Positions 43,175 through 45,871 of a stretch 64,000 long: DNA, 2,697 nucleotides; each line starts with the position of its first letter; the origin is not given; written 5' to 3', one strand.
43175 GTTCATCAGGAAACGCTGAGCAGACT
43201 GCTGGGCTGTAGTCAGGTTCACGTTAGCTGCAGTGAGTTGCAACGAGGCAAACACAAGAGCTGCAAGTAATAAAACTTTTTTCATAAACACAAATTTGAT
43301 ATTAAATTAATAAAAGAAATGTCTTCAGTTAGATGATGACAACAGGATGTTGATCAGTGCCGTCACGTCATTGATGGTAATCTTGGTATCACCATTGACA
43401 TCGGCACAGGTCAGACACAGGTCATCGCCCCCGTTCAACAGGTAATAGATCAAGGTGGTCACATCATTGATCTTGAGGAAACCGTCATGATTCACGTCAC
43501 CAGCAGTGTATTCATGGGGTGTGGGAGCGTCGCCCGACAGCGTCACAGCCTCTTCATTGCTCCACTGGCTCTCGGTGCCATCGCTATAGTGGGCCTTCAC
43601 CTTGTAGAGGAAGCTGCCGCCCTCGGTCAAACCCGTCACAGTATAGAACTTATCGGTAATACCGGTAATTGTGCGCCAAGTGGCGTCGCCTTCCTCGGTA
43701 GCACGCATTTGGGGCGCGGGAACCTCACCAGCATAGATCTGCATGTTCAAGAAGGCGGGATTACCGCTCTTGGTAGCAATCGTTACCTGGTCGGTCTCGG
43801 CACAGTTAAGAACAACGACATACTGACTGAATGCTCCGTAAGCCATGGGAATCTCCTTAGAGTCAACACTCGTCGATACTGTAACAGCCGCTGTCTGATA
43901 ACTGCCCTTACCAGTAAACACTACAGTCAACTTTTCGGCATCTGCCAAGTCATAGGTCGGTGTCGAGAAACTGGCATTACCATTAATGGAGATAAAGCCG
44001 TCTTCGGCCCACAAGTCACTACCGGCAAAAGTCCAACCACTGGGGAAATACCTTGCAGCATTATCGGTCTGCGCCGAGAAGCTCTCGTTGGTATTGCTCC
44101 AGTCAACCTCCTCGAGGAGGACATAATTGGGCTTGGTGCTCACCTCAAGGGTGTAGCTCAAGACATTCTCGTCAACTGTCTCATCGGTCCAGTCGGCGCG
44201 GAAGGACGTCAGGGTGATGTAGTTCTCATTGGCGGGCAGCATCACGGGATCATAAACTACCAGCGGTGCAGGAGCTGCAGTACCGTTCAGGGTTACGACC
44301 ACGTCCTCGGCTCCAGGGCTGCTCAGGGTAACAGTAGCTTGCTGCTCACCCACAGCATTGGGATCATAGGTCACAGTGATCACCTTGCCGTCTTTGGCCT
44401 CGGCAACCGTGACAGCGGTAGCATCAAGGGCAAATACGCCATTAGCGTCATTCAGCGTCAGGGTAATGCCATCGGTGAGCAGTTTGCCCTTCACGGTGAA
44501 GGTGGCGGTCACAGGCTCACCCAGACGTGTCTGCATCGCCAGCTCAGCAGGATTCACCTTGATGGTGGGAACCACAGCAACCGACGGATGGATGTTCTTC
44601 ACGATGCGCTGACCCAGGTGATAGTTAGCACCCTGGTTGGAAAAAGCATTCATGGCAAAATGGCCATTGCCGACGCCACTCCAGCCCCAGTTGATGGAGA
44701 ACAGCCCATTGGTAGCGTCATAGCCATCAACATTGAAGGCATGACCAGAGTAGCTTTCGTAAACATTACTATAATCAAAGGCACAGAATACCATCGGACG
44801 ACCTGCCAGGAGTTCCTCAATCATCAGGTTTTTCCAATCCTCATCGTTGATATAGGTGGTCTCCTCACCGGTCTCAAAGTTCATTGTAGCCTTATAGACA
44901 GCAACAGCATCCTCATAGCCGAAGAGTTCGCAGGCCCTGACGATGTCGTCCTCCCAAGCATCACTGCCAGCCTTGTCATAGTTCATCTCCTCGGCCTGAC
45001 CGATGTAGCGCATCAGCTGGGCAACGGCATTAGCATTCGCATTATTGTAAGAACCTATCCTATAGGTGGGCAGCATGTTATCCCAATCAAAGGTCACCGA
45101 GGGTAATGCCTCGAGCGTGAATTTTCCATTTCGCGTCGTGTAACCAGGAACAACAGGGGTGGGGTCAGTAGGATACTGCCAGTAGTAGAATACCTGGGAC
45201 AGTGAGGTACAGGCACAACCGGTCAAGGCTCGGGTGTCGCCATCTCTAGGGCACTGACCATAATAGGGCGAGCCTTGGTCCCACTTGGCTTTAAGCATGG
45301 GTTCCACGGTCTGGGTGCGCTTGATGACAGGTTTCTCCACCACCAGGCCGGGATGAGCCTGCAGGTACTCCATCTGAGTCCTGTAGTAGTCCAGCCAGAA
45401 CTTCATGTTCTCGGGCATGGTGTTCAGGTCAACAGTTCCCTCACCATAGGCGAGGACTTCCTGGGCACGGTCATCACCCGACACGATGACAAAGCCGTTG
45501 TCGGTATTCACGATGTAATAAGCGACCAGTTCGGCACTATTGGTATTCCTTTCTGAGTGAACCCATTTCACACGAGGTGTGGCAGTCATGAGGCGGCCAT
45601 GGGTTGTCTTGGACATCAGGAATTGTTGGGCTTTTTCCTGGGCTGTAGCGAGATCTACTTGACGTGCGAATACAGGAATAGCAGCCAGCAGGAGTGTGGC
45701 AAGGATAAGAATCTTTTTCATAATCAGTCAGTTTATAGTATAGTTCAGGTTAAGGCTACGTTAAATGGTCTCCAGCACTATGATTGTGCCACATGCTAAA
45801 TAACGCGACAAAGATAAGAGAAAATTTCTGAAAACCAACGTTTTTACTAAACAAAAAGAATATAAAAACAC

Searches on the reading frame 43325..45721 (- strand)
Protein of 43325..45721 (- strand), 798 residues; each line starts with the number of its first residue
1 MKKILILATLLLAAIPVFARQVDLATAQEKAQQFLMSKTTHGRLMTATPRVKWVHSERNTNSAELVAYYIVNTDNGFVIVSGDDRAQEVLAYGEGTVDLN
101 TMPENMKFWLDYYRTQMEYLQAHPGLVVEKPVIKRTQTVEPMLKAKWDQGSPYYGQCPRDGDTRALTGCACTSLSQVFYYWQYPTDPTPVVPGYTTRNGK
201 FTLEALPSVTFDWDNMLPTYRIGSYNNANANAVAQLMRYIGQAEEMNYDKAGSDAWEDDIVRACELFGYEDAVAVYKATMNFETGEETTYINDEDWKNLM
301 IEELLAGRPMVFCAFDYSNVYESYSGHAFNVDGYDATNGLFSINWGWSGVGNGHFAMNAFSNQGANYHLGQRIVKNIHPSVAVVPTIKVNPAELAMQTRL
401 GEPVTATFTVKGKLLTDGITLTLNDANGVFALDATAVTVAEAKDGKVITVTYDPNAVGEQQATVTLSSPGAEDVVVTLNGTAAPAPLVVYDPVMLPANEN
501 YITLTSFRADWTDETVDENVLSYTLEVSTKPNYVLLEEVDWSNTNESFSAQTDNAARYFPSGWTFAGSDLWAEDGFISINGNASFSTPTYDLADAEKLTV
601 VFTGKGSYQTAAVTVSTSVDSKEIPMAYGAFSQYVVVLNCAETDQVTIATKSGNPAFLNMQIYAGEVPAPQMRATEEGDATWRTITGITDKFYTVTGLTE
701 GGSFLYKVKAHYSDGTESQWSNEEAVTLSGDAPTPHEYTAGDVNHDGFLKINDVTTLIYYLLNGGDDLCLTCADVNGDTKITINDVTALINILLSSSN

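Call 4: search_protein_families(library=pfam, proteins=[window:43325-45721:-], max_evalue=0.01)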
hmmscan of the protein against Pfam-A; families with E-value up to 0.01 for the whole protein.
window:43325-45721:- (798 aa): 4 families
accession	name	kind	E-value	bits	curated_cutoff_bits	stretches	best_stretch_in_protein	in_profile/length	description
PF01640.23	Peptidase_C10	-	1.8e-44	152.7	26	1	147-355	1-194/194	Peptidase C10 family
PF13734.11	Inhibitor_I69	-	4.2e-20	72.5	25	1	19-116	1-97/98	Spi protease inhibitor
PF00404.24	Dockerin_1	-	7.2e-08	32.9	22.9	1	740-794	1-57/57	Dockerin type I domain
PF13529.12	Peptidase_C39_2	-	4.5e-07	31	24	1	269-343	59-139/143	Peptidase_C39 like family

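Call 14: find_homologous_proteins(query=window:43325-45721:-, max_evalue=0.00001)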
Query window:43325-45721:- (798 aa): 2527 proteins with E <= 0.00001 among 8000 candidates; the best 120 are listed.
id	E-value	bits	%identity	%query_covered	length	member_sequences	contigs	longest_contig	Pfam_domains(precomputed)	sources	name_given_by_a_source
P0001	0.0e+0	1830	100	100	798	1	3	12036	PF01640.24,PF00404.25,PF13734.12,PF13529.14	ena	-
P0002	0.0e+0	1824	99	100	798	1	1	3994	PF01640.24,PF00404.25,PF13734.12,PF13529.14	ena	-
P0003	0.0e+0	1821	99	100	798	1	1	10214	PF01640.24,PF00404.25,PF13734.12,PF13529.14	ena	-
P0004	0.0e+0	1818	99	100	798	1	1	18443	PF01640.24,PF00404.25,PF13734.12,PF13529.14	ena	-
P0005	0.0e+0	1818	99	100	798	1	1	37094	PF01640.24,PF00404.25,PF13734.12,PF13529.14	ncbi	-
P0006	0.0e+0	1805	98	100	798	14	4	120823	PF01640.24,PF00404.25,PF13734.12,PF13529.14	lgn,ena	-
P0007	0.0e+0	1803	98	100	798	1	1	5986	PF01640.24,PF00404.25,PF13734.12,PF13529.14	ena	-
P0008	0.0e+0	1592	86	98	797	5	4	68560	PF01640.24,PF00404.25,PF13734.12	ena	-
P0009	0.0e+0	1558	84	100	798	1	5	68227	PF01640.24,PF00404.25,PF13734.12,PF13529.14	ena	-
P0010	0.0e+0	1464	79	100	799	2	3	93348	PF01640.24,PF00404.25,PF13734.12,PF13529.14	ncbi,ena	-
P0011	0.0e+0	1463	79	100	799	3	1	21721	PF01640.24,PF00404.25,PF13734.12,PF13529.14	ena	-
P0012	0.0e+0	1453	79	100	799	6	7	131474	PF01640.24,PF00404.25,PF13734.12,PF13529.14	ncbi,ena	-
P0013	0.0e+0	1449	79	100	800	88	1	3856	PF01640.24,PF13734.12,PF13529.14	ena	-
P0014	0.0e+0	1423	78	99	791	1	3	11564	PF01640.24,PF00404.25,PF13734.12,PF13529.14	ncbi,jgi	jgi:hypothetical protein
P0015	0.0e+0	1420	77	100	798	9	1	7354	PF01640.24,PF00404.25,PF13734.12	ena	-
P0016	0.0e+0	1406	76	100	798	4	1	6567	PF01640.24,PF00404.25,PF13734.12,PF13529.14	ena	-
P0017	0.0e+0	1399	76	99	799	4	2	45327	PF01640.24,PF00404.25,PF13734.12,PF13529.14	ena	-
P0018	0.0e+0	1397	76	99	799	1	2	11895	PF01640.24,PF00404.25,PF13734.12,PF13529.14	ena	-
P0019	0.0e+0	1393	78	100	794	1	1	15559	PF01640.24,PF00404.25,PF13734.12,PF13529.14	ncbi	-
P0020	0.0e+0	1385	77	100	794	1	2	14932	PF01640.24,PF00404.25,PF13734.12,PF13529.14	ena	-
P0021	0.0e+0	1357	74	100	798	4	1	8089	PF01640.24,PF00404.25,PF13734.12,PF13529.14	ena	-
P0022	0.0e+0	1357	74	100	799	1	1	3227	PF01640.24,PF00404.25,PF13734.12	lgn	-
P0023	0.0e+0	1357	73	100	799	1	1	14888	PF01640.24,PF00404.25,PF13734.12,PF13529.14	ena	-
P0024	0.0e+0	1327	74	100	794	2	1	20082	PF01640.24,PF00404.25,PF13734.12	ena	-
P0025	0.0e+0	1238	68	100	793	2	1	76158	PF01640.24,PF00404.25,PF13734.12,PF13529.14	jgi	jgi:hypothetical protein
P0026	0.0e+0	1202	66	100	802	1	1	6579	PF01640.24,PF00404.25,PF13734.12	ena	-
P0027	0.0e+0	1195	72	91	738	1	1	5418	PF01640.24,PF00404.25,PF13734.12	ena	-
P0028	0.0e+0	1195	66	100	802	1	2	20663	PF01640.24,PF00404.25,PF13734.12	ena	-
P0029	0.0e+0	1175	65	100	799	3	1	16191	PF01640.24,PF00404.25,PF13734.12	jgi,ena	-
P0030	0.0e+0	1173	65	100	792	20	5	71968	PF01640.24,PF00404.25,PF13734.12,PF13529.14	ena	-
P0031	0.0e+0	1134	63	100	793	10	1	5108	PF01640.24,PF00404.25,PF13734.12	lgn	-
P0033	0.0e+0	1121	62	100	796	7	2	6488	PF01640.24,PF00404.25,PF13734.12,PF13529.14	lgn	-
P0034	0.0e+0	1116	63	100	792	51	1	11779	PF01640.24,PF00404.25,PF13734.12,PF13529.14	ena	-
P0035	0.0e+0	1116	63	98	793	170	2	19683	PF01640.24,PF00404.25,PF13734.12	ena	-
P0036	0.0e+0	1111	63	100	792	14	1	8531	PF01640.24,PF00404.25,PF13734.12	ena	-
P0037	0.0e+0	1096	61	100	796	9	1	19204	PF01640.24,PF00404.25,PF13734.12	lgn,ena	-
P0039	0.0e+0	1085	61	99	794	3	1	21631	PF01640.24,PF00404.25,PF13734.12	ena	-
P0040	0.0e+0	1059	60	100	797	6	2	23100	PF01640.24,PF00404.25,PF13734.12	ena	-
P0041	0.0e+0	1052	60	100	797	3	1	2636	PF01640.24,PF00404.25,PF13734.12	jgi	-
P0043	1.0e-263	895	54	100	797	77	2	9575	PF01640.24,PF00404.25,PF13734.12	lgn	-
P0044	3.3e-254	864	53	100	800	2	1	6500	PF01640.24,PF00404.25,PF13734.12,PF22544.3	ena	-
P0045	5.7e-253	860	53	100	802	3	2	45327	PF15780.12,PF01640.24,PF00404.25,PF13734.12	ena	-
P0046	8.0e-252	856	52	100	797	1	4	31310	PF01640.24,PF00404.25,PF13734.12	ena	-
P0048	6.1e-251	853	53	100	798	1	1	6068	PF01640.24,PF00404.25,PF13734.12,PF22544.3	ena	-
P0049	2.9e-250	851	52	100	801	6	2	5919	PF01640.24,PF00404.25,PF13734.12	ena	-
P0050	1.1e-249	849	52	98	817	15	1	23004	PF01640.24,PF00404.25,PF13734.12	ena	-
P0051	1.8e-248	845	52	100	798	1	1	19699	PF01640.24,PF00404.25,PF13734.12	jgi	-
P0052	3.6e-248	844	52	99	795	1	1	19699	PF01640.24,PF00404.25,PF13734.12,PF13529.14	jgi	-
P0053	7.5e-247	839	52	100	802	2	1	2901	PF01640.24,PF00404.25,PF13734.12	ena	-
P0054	6.9e-246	836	50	100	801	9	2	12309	PF01640.24,PF00404.25,PF13734.12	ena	-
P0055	7.7e-246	836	51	100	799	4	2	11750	PF01640.24,PF00404.25,PF13734.12,PF13529.14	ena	-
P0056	3.6e-245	834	51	100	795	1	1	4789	PF01640.24,PF00404.25,PF13734.12,PF13529.14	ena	-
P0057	8.1e-245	833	51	100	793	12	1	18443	PF01640.24,PF00404.25,PF13734.12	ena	-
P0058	1.7e-243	828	50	100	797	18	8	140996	PF01640.24,PF00404.25,PF13734.12,PF13529.14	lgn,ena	-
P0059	7.6e-243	826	51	100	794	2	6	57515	PF01640.24,PF00404.25,PF13734.12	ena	-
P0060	1.1e-242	826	40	91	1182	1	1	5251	PF22073.3,PF01640.24,PF00404.25,PF13734.12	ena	-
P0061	1.2e-242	826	49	98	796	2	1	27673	PF01640.24,PF00404.25,PF13734.12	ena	-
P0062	1.2e-242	826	50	100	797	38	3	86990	PF01640.24,PF00404.25,PF13734.12,PF13529.14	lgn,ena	-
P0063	1.7e-242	825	51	99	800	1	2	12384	PF01640.24,PF00404.25,PF13734.12,PF22544.3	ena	-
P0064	1.9e-242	825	52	100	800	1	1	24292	PF01640.24,PF00404.25,PF13734.12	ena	-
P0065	2.2e-242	825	66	48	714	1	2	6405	PF01640.24,PF00404.25,PF13734.12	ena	-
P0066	2.8e-242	824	49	100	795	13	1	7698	PF01640.24,PF00404.25,PF13734.12,PF13529.14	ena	-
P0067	3.3e-242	824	51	100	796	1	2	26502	PF01640.24,PF00404.25,PF13734.12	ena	-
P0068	4.0e-242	824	49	100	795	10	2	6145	PF01640.24,PF00404.25,PF13734.12,PF13529.14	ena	-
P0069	5.0e-242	823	50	99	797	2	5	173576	PF01640.24,PF00404.25,PF13734.12,PF13529.14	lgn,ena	-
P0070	5.1e-242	823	40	91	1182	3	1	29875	PF22073.3,PF01640.24,PF00404.25,PF13734.12,PF00041.28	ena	-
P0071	6.3e-242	823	49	100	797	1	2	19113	PF01640.24,PF00404.25,PF13734.12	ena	-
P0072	6.9e-242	823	40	91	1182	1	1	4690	PF22073.3,PF01640.24,PF00404.25,PF13734.12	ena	-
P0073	1.5e-241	822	41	91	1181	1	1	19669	PF22073.3,PF01640.24,PF00404.25,PF13734.12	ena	-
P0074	3.8e-241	821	51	100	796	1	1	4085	PF01640.24,PF00404.25,PF13734.12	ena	-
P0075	5.2e-241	820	51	100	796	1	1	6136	PF01640.24,PF00404.25,PF13734.12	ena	-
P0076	1.4e-240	819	52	99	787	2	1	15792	PF01640.24,PF00404.25,PF13734.12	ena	-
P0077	1.5e-240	819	50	100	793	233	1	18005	PF01640.24,PF00404.25,PF13734.12,PF13529.14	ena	-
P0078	1.7e-240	818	51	100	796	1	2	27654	PF01640.24,PF00404.25,PF13734.12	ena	-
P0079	2.2e-240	818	66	48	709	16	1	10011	PF01640.24,PF00404.25,PF13734.12,PF13529.14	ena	-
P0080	3.5e-240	817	49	100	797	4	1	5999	PF01640.24,PF00404.25,PF13734.12,PF13529.14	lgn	-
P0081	4.5e-240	817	50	97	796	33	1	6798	PF01640.24,PF00404.25,PF13734.12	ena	-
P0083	1.2e-239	816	51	100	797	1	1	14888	PF01640.24,PF00404.25,PF13734.12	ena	-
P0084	1.4e-239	815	51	100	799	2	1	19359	PF01640.24,PF00404.25,PF13734.12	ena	-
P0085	1.4e-239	815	51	97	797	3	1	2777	PF01640.24,PF00404.25,PF13734.12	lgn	-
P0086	1.4e-239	815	50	99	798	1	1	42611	PF01640.24,PF00404.25,PF13734.12,PF13529.14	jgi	jgi:hypothetical protein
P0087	1.4e-239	815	40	87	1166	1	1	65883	PF22073.3,PF01640.24,PF00404.25,PF13734.12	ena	-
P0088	1.7e-239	815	39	91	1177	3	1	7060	PF22073.3,PF01640.24,PF00404.25,PF13734.12,PF22066.3,PF00041.28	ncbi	-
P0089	2.9e-239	814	51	97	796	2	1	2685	PF01640.24,PF00404.25,PF13734.12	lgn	-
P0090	4.4e-239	814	51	97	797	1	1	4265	PF01640.24,PF00404.25,PF13734.12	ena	-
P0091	5.0e-239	814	49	100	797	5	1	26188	PF01640.24,PF00404.25,PF13734.12,PF13529.14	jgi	jgi:hypothetical protein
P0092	7.7e-239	813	51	97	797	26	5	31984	PF01640.24,PF00404.25,PF13734.12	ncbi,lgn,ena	-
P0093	2.1e-238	811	50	99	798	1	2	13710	PF01640.24,PF00404.25,PF13734.12,PF13529.14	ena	-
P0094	2.3e-238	811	49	100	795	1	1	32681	PF01640.24,PF00404.25,PF13734.12,PF13529.14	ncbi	-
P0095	3.0e-238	811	50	99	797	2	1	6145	PF01640.24,PF00404.25,PF13734.12,PF13529.14,PF22544.3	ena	-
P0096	3.9e-238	811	50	99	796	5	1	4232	PF01640.24,PF00404.25,PF13734.12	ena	-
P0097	6.0e-238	810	49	100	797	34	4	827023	PF01640.24,PF00404.25,PF13734.12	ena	-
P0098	7.2e-238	810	40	87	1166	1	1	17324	PF22073.3,PF01640.24,PF00404.25,PF13734.12,PF22544.3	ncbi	-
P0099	1.4e-237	809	52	100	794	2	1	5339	PF01640.24,PF00404.25,PF13734.12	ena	-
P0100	1.6e-237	809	51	100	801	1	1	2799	PF01640.24,PF00404.25,PF13734.12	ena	-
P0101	3.1e-237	808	51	97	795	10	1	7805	PF01640.24,PF00404.25,PF13734.12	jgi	-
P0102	4.1e-237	807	39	91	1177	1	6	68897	PF22073.3,PF01640.24,PF00404.25,PF13734.12,PF22066.3,PF00041.28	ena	-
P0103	4.2e-237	807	50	100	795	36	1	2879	PF01640.24,PF00404.25,PF13734.12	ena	-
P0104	5.9e-237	807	50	100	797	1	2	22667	PF01640.24,PF00404.25,PF13734.12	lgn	-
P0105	7.8e-237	806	49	100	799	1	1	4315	PF01640.24,PF00404.25,PF13734.12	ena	-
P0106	8.0e-237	806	50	100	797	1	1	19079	PF01640.24,PF00404.25,PF13734.12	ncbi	-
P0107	8.3e-237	806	50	100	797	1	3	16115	PF01640.24,PF00404.25,PF13734.12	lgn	-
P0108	8.6e-237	806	50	100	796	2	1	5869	PF01640.24,PF00404.25,PF13734.12,PF00041.28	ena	-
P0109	9.3e-237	806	50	99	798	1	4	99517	PF01640.24,PF00404.25,PF13734.12,PF13529.14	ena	-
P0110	1.3e-236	806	49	100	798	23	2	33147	PF01640.24,PF00404.25,PF13734.12,PF13529.14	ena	-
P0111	1.3e-236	806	50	100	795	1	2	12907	PF01640.24,PF00404.25,PF13734.12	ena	-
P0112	1.5e-236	805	50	100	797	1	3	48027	PF01640.24,PF00404.25,PF13734.12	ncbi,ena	-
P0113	1.7e-236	805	50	100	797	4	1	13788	PF01640.24,PF00404.25,PF13734.12,PF13529.14,PF22544.3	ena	-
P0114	2.2e-236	805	50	100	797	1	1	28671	PF01640.24,PF00404.25,PF13734.12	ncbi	-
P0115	2.6e-236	805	49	100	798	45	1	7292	PF01640.24,PF00404.25,PF13734.12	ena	-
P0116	3.0e-236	804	50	100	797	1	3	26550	PF01640.24,PF00404.25,PF13734.12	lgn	-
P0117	3.2e-236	804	39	91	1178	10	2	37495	PF22073.3,PF01640.24,PF00404.25,PF13734.12,PF22066.3,PF00041.28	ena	-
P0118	3.3e-236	804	50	100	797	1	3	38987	PF01640.24,PF00404.25,PF13734.12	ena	-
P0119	3.7e-236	804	50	100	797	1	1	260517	PF01640.24,PF00404.25,PF13734.12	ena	-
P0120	4.5e-236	804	49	100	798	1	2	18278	PF01640.24,PF00404.25,PF13734.12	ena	-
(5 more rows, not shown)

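Call 16: find_related_loci(query=A1, collection=genome_contigs, flank=10000)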
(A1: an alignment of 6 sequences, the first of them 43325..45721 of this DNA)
Query A1 (798 aa) in genome_contigs; peptide patterns used: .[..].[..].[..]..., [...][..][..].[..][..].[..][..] (x = any residue, [..] = any of these).
600 stretches matched a pattern (row limit reached: there are more); 556 encode a relative of the query (tblastn E <= 1e-3); the best 80 are kept; 76 distinct loci.
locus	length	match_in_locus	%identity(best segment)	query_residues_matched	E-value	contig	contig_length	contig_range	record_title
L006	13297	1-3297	79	1-797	0e+0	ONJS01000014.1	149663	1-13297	uncultured Prevotellaceae bacterium isolate RUG362 genome assembly, contig: scaffold_146, whole genome shotgun sequence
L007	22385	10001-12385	54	1-795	0e+0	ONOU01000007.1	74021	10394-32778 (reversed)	uncultured Prevotellaceae bacterium isolate RUG497 genome assembly, contig: scaffold_207, whole genome shotgun sequence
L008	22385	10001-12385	50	1-795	0e+0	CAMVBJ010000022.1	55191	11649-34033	MAG TPA_asm: uncultured Prevotellaceae bacterium isolate SRR8387716_bin.1_metaWRAP_v1.3_MAG genome assembly, contig: ERZ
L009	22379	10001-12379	50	1-795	0e+0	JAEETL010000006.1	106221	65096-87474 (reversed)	MAG: Muribaculaceae bacterium isolate Tb.RUG.404 NODE_322_length_106221_cov_3.328237, whole genome shotgun sequence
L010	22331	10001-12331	50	18-795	0e+0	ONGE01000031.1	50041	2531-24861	uncultured Prevotellaceae bacterium isolate RUG278 genome assembly, contig: scaffold_886, whole genome shotgun sequence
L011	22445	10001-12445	48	1-798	0e+0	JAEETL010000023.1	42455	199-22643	MAG: Muribaculaceae bacterium isolate Tb.RUG.404 NODE_2510_length_42455_cov_3.350265, whole genome shotgun sequence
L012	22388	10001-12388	47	2-797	0e+0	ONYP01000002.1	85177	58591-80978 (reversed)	uncultured Prevotellaceae bacterium isolate RUG755 genome assembly, contig: scaffold_97, whole genome shotgun sequence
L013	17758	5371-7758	47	2-797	0e+0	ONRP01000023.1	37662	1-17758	uncultured Prevotellaceae bacterium isolate RUG575 genome assembly, contig: scaffold_667, whole genome shotgun sequence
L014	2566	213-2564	48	1-783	0e+0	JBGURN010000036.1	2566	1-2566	MAG: Bacteroidaceae bacterium isolate ruminal_MAG_115 ruminal_MAG_115_contig_0036, whole genome shotgun sequence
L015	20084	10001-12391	49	1-798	0e+0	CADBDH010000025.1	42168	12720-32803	MAG: uncultured Bacteroidales bacterium isolate RUG13867 genome assembly, contig: RUG13867_asm_25, whole genome shotgun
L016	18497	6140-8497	49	1-786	0e+0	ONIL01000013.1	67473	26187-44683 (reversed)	uncultured Prevotellaceae bacterium isolate RUG330 genome assembly, contig: scaffold_79, whole genome shotgun sequence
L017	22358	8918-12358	48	1-794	0e+0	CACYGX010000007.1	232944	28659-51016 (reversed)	MAG: uncultured Bacteroidales bacterium isolate RUG11934 genome assembly, contig: RUG11934_asm_7, whole genome shotgun s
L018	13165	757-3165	47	1-797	0e+0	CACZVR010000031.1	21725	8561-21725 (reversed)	MAG: uncultured Bacteroidales bacterium isolate RUG12992 genome assembly, contig: RUG12992_asm_31, whole genome shotgun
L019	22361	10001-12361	44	1-797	0e+0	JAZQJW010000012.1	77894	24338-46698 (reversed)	MAG: Sodaliphilus sp. isolate T1900044616_TS20190082.MAGScoT_cleanbin_000029 SGB_855_k141_1010073, whole genome shotgun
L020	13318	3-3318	46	1-797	0e+0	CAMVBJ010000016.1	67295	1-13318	MAG TPA_asm: uncultured Prevotellaceae bacterium isolate SRR8387716_bin.1_metaWRAP_v1.3_MAG genome assembly, contig: ERZ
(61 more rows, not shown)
